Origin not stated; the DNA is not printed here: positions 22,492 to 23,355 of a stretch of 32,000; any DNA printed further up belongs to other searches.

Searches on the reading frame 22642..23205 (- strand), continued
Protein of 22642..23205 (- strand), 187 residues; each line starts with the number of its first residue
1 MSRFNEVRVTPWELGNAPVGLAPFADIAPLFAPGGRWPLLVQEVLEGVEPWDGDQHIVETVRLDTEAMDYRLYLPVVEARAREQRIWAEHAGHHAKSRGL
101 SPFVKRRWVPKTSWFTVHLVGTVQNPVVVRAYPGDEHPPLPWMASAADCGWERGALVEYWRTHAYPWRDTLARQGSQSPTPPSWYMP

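Call 38: list_cluster_members(proteins=[P0012, P0018, P0022, P0045, P0057, P0081, P0097, P0131, P0153, P0142])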
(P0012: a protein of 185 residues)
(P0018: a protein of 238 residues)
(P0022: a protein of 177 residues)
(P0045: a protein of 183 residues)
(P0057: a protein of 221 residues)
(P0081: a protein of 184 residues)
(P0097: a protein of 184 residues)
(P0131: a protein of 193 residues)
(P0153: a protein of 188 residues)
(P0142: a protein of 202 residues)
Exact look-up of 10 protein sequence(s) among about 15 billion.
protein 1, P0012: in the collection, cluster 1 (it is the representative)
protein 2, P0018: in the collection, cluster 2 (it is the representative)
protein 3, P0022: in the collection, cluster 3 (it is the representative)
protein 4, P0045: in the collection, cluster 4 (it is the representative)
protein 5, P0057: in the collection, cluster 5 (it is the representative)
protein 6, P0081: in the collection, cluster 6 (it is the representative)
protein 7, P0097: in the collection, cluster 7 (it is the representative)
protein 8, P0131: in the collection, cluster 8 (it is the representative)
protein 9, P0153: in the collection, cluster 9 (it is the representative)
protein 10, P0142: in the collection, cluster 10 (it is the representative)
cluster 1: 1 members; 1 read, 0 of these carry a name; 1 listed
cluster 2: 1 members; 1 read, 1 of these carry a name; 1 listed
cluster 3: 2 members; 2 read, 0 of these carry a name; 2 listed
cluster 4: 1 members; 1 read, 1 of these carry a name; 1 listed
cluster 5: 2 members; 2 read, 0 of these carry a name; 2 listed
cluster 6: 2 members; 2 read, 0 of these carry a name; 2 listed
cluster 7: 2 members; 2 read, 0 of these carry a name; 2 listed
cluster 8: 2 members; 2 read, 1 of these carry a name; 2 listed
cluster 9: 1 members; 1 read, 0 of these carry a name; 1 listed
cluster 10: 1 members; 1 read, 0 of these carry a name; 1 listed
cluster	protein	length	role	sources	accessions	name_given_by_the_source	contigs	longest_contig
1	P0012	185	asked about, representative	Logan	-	-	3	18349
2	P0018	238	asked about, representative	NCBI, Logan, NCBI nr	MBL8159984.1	hypothetical protein JNJ66_06015 [Candidatus Saccharibacteria bacterium] | hypothetical protein [Candidatus Saccharibacteria bacterium]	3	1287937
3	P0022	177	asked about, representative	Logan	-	-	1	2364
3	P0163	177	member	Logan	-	-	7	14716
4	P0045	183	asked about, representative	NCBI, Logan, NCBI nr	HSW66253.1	MAG TPA: hypothetical protein VLI54_03900 [Bacillota bacterium] | hypothetical protein [Bacillota bacterium]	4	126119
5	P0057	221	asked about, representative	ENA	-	-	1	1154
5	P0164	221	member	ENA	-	-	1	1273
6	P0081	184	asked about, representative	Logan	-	-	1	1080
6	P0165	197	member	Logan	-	-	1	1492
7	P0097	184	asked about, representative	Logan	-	-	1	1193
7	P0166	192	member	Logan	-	-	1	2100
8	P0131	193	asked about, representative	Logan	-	-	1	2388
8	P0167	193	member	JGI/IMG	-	hypothetical protein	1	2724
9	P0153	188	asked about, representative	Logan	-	-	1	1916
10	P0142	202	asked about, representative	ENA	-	-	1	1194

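Call 41: find_related_loci(query=A3, collection=viral_contigs, flank=5000)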
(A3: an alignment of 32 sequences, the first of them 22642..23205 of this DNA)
Query A3 (187 aa) in viral_contigs; peptide patterns used: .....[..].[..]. (x = any residue, [..] = any of these).
15 stretches matched a pattern, but none encodes a relative of the query by tblastn (E <= 1e-3).

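Call 43: find_related_loci(query=A4, collection=metagenome_contigs, flank=5000)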
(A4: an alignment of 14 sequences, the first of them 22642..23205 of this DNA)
Query A4 (187 aa) in metagenome_contigs; peptide patterns used: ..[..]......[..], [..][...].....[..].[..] (x = any residue, [..] = any of these).
51 stretches matched a pattern; 6 encode a relative of the query (tblastn E <= 1e-3); 6 distinct loci.
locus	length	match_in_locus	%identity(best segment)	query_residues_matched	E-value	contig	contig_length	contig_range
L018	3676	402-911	39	12-185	2e-30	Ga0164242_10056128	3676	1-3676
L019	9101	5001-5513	39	12-185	3e-26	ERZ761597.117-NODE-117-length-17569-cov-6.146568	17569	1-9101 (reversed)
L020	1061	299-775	38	25-186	9e-25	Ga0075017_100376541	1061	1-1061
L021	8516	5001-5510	32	9-185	3e-22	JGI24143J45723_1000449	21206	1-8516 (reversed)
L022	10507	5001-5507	34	12-185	5e-22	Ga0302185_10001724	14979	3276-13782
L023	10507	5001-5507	30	25-184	2e-14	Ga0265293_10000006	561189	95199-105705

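Call 46: search_solved_structures(query=A2, max_evalue=10)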
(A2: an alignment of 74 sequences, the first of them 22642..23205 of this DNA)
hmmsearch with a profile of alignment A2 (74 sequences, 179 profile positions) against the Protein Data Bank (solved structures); distinct sequences matched with E-value up to 10: 0.

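Call 47: search_protein_families(library=pfam, alignment_id=A2, max_evalue=1)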
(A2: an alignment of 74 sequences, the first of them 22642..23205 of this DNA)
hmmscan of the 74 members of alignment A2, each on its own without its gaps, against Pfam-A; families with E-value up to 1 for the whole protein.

A. member 1, window:22642-23205:- (187 aa): 0 families

B. families by the number of members that match (of 74 scanned): 6 families
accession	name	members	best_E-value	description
PF19956.5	EAD2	1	0.023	Effector-associated domain 2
PF14168.11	YjzC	1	0.035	YjzC-like protein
PF08448.16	PAS_4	1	0.13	PAS fold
PF18076.6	FGAR-AT_N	1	0.18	Formylglycinamide ribonucleotide amidotransferase N-terminal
PF01177.27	Asp_Glu_race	1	0.3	Asp/Glu/Hydantoin racemase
PF15871.10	JMY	1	0.36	Junction-mediating and -regulatory protein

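Call 53: search_protein_families(library=pfam, proteins=[L002:364-978:-, L011:5151-5759:-, L013:9165-9812:-, L017:9211-9813:-, L007:870-1469:-], max_evalue=1)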
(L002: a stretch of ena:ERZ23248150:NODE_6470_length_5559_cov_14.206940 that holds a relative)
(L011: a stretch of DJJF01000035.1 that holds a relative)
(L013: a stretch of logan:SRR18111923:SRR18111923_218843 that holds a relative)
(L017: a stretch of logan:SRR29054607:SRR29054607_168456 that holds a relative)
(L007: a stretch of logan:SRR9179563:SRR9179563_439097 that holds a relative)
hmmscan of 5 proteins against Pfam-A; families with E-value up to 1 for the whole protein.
L002:364-978:- (204 aa): 0 families

L011:5151-5759:- (202 aa): 0 families

L013:9165-9812:- (215 aa): 0 families

L017:9211-9813:- (200 aa): 0 families

L007:870-1469:- (199 aa): 1 family
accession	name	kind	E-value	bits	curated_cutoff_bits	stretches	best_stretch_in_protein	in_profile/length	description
PF25361.1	AAA_lid_RFC1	-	0.12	12.3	34.9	1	106-127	14-35/59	RFC1-like, AAA+ ATPase lid domain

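Call 58: list_cluster_members(proteins=[P0010, P0014, P0033, P0040, P0060, P0062, P0063, P0101, P0115, P0141])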
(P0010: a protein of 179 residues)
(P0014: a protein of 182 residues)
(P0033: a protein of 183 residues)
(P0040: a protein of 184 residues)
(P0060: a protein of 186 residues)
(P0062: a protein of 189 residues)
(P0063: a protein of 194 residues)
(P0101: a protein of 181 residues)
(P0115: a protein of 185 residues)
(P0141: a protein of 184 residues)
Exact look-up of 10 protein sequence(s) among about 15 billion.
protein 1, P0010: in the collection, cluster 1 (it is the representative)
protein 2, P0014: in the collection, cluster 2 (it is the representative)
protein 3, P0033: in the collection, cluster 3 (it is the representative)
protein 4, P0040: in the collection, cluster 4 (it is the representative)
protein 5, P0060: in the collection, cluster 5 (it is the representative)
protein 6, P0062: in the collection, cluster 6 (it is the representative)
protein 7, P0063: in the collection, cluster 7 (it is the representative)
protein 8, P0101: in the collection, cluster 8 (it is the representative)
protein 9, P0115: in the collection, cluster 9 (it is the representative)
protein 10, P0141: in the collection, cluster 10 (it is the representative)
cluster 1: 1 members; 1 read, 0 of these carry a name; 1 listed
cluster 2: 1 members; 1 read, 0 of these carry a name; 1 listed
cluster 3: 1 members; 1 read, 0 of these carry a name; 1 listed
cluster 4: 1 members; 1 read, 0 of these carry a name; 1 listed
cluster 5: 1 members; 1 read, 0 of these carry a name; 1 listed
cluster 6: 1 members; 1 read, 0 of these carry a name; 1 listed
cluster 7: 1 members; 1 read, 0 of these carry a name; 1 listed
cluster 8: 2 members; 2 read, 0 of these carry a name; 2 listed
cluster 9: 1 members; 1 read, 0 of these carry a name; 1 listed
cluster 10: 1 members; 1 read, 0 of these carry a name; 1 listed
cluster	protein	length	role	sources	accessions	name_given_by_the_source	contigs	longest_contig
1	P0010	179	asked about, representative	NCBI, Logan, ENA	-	-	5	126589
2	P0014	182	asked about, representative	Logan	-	-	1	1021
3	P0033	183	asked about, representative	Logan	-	-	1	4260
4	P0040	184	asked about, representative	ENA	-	-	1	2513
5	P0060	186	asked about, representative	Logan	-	-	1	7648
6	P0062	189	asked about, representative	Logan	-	-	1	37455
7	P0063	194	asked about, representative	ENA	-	-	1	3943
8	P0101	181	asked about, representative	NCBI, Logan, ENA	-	-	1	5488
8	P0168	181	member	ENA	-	-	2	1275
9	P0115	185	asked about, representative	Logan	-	-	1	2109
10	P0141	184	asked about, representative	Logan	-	-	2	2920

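Call 59: predict_structure(alignment_id=A5)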
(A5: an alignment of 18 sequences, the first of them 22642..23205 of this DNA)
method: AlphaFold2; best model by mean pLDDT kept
length: 187 residues; sequences in the alignment: 18
mean_pLDDT: 90.2   pTM: 0.82
mean pLDDT of the five models: 90.2, 89.0, 89.0, 88.9, 87.4
residues with pLDDT >= 90: 132; 70-90: 44; 50-70: 11; < 50: 0
segments of 3 or more residues with pLDDT < 50: none
pLDDT, mean of each block of 10 residues (from residue 1): 82 97 93 94 94 89 70 80 87 89 89 93 96 94 92 95 93 95 93
secondary structure, 60 per line:
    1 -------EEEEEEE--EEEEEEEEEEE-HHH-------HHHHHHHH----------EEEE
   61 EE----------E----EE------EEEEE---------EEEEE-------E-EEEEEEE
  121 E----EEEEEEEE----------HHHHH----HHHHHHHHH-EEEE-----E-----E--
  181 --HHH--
elements in order: E8-14 E17-27 H39-46 E57-62 E86-90 E100-104 E114-121 E126-133 H144-148 H153-161 E163-166

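Call 61: fold_search(model_id=the predicted structure, library=pdb)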
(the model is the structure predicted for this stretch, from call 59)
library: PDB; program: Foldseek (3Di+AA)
matches with E <= 10: 526; with E <= 0.001: 0
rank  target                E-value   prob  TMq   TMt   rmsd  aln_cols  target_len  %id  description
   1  1zeq                  3.2e-01  0.11  0.15  0.30  12.3        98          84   11  1.5 A Structure of apo-CusF residues 6-88 from Escherichia coli (released 2005-08-02)
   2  8rk2_B                3.6e-01  0.07  0.12  0.18  12.8        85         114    8  Human Replication protein A (RPA; trimeric core) - ssDNA complex (released 2024-04-24)
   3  9zjs_B                4.1e-01  0.05  0.11  0.03  12.6        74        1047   15  Human sterile alpha motif domain-containing protein 9 (SAMD9), asymmetric dimer "shell" shape (released 2026-02-25)
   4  4jpb_A                4.6e-01  0.03  0.09  0.13  14.0       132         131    8  The structure of a ternary complex between CheA domains P4 and P5 with CheW and with an unzipped fragment of TM14, a c (released 2013-08-28)
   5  2vb2                  4.9e-01  0.09  0.14  0.31  12.3        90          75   10  Crystal structure of Cu(I)CusF (released 2007-12-18)
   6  2qcp                  5.2e-01  0.06  0.11  0.24  14.5        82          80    6  1.0 A Structure of CusF-Ag(I) residues 10-88 from Escherichia coli (released 2007-10-02)
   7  7c8z_B                5.2e-01  0.02  0.10  0.11  16.9       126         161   13  Crystal structure of salicylate 5-hydroxylase NagGH (a Rieske non-heme iron-dependent monooxgenase) (released 2021-01-06)
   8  3e6z                  5.6e-01  0.09  0.15  0.31  12.0        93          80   10  1.0 A Structure of CusF-W44A-Cu(II) residues 10-88 from Escherichia coli (released 2009-07-07)
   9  9zjv_B                5.6e-01  0.05  0.10  0.04  12.2        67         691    9  Human sterile alpha motif domain-containing protein 9 (SAMD9), asymmetric dimer "wing" shape (released 2026-02-25)
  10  6w3f_B                5.9e-01  0.08  0.15  0.23  13.2       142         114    6  Rd1NTF2_05_I64F_A80G_T94P_D101K_L106W (released 2020-04-15)
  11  2w2c_K                5.9e-01  0.03  0.11  0.15  16.5       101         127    9  STRUCTURE OF THE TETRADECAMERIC OLIGOMERISATION DOMAIN OF CALCIUM- CALMODULIN DEPENDENT PROTEIN KINASE II DELTA (released 2008-12-23)
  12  4jm0_A                6.3e-01  0.03  0.11  0.11  14.9       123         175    8  Structure of Human Cytomegalovirus Immune Modulator UL141 (released 2014-02-26)
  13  2z6k_B                6.7e-01  0.05  0.12  0.17  12.6        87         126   10  Crystal structure of full-length human RPA14/32 heterodimer (released 2007-12-04)
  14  8iu9                  6.7e-01  0.02  0.11  0.05  17.6       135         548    7  Crystal structure of GH66 endodextranase from Flavobacterium johnsoniae in complex with glucose (released 2023-06-14)
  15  6ke6_SM               8.0e-01  0.05  0.13  0.18  13.7        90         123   13  3.4 angstrom cryo-EM structure of yeast 90S small subunit preribosome (released 2020-08-05)
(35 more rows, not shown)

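Call 64: search_dna_similar(query=window:22642-23205:-, collection=phages, mode=protein, max_evalue=0.01)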
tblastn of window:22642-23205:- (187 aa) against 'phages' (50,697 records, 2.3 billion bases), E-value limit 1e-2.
No match.

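Call 65: search_dna_similar(query=window:22642-23205:-, collection=plasmids, mode=protein, max_evalue=0.01)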
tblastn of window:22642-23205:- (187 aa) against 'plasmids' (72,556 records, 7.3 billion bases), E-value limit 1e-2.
No match.

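Call 66: fold_search(model_id=the predicted structure, library=viral)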
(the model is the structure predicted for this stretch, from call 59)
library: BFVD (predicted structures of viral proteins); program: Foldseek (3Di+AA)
matches with E <= 10: 503; with E <= 0.001: 0
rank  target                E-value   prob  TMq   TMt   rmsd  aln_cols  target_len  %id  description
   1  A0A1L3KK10            1.9e-01  0.06  0.10  0.06  12.1        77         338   12  (no name in the UniProt tables at hand)
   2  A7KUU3                2.8e-01  0.03  0.09  0.10  13.6        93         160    5  (no name in the UniProt tables at hand)
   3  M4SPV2                3.4e-01  0.06  0.09  0.10  15.3        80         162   11  Structural protein [Cellulophaga phage phiST]
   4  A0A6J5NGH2            3.4e-01  0.02  0.09  0.08  16.2       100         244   15  Uncharacterized protein (Fragment) [uncultured Caudovirales phage]
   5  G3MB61                3.8e-01  0.02  0.09  0.04  17.6       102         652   13  Gp681 [Bacillus phage G]
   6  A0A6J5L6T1            4.0e-01  0.03  0.10  0.18  17.1        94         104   13  Gp5/Type VI secretion system Vgr protein OB-fold domain-containing protein [uncultured Caudovirales phage]
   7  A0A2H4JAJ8            4.3e-01  0.04  0.10  0.19  12.3        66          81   12  Uncharacterized protein [uncultured Caudovirales phage]
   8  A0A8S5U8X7            4.6e-01  0.04  0.12  0.08  14.9       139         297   12  Hyaluronase tail fiber protein [Myoviridae sp. ctZhz2]
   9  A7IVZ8                5.2e-01  0.10  0.15  0.25  14.6        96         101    9  Uncharacterized protein b123R [Paramecium bursaria Chlorella virus NY2A]
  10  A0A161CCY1            5.5e-01  0.09  0.15  0.08  12.2        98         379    9  LEF-3 [Urbanus proteus nucleopolyhedrovirus]
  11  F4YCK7                5.5e-01  0.04  0.10  0.19  14.7        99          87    7  (no name in the UniProt tables at hand)
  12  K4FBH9                5.5e-01  0.04  0.14  0.17  12.8       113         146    6  Uncharacterized protein [Cronobacter phage vB_CsaM_GAP161]
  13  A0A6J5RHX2            5.9e-01  0.06  0.16  0.05  12.1        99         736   16  Uncharacterized protein [uncultured Caudovirales phage]
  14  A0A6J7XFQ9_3          5.9e-01  0.02  0.11  0.03  17.4       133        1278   10  RadC-like JAB domain containing protein [uncultured Caudovirales phage]
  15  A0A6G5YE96            6.6e-01  0.02  0.12  0.06  12.1       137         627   12  (no name in the UniProt tables at hand)
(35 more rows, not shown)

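Call 69: search_protein_families(library=pfam, proteins=[L023:854-2149:-, L023:2361-4109:+, L023:4242-4793:+, L023:5504-6316:+, L023:6468-7205:-, L023:7294-8019:+, L023:8023-10485:-, L012:5380-5721:-, L012:5051-5383:-, L012:6548-7144:-], max_evalue=0.001)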
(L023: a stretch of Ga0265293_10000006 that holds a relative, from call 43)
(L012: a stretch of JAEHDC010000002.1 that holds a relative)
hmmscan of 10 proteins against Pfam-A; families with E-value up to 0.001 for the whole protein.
L023:854-2149:- (431 aa): 1 family
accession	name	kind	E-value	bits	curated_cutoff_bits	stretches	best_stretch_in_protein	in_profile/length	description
PF07690.21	MFS_1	-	3e-27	95.9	33.4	1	9-359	3-345/347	Major Facilitator Superfamily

L023:2361-4109:+ (582 aa): 4 families
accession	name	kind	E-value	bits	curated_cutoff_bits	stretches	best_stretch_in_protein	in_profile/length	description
PF00005.33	ABC_tran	-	9.2e-36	123.9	25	1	356-505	1-137/137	ABC transporter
PF00664.28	ABC_membrane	-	9.9e-20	71.8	28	1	33-290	11-271/274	ABC transporter transmembrane region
PF02463.25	SMC_N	-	2e-07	31.1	40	1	326-546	135-210/220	RecF/RecN/SMC N terminal domain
PF03193.22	RsgA_GTPase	-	0.00059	20.1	30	0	355-398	96-138/174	RsgA GTPase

L023:4242-4793:+ (183 aa): 0 families

L023:5504-6316:+ (270 aa): 0 families

L023:6468-7205:- (245 aa): 2 families
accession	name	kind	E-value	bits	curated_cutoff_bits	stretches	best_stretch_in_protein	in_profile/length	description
PF14693.11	Ribosomal_TL5_C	-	5.8e-16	59.1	27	1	100-187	2-83/84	Ribosomal protein TL5, C-terminal domain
PF01386.24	Ribosomal_L25p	-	2.4e-14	54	23.6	1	6-91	1-82/82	Ribosomal L25p family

L023:7294-8019:+ (241 aa): 1 family
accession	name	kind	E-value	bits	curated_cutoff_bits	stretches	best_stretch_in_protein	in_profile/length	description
PF09335.16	VTT_dom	-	2.9e-23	83.1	33.9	1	48-175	1-122/123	VTT domain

L023:8023-10485:- (820 aa): 7 families
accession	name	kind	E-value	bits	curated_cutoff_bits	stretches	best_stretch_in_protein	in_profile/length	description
PF17760.6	UvrA_inter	-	3.3e-33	114.3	23.3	1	15-119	2-106/109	UvrA interaction domain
PF17755.6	UvrA_DNA-bind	-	1.4e-27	96.6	23.2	1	173-279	1-110/110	UvrA DNA-binding domain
PF00005.33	ABC_tran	-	6.9e-15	56.3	25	0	504-537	1-34/137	ABC transporter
PF02463.25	SMC_N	-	7.1e-07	29.3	40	0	605-782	103-209/220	RecF/RecN/SMC N terminal domain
PF13304.12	AAA_21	-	7.3e-06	26.7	27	0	705-764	233-291/304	AAA domain, putative AbiEii toxin, Type IV TA system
PF12399.14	BCA_ABC_TP_C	-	0.00029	20.8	25.5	0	794-804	1-11/27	Branched-chain amino acid ATP-binding cassette transporter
PF00684.25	DnaJ_CXXCXGXG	-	0.00044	20.9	32.7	0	619-650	17-51/65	DnaJ central domain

L012:5380-5721:- (113 aa): 1 family
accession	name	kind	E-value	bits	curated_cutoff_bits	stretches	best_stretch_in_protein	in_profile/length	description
PF18924.5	DUF5674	-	1.1e-35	122.4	27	1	7-107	7-106/109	Protein of unknown function (DUF5674)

L012:5051-5383:- (110 aa): 0 families

L012:6548-7144:- (198 aa): 0 families
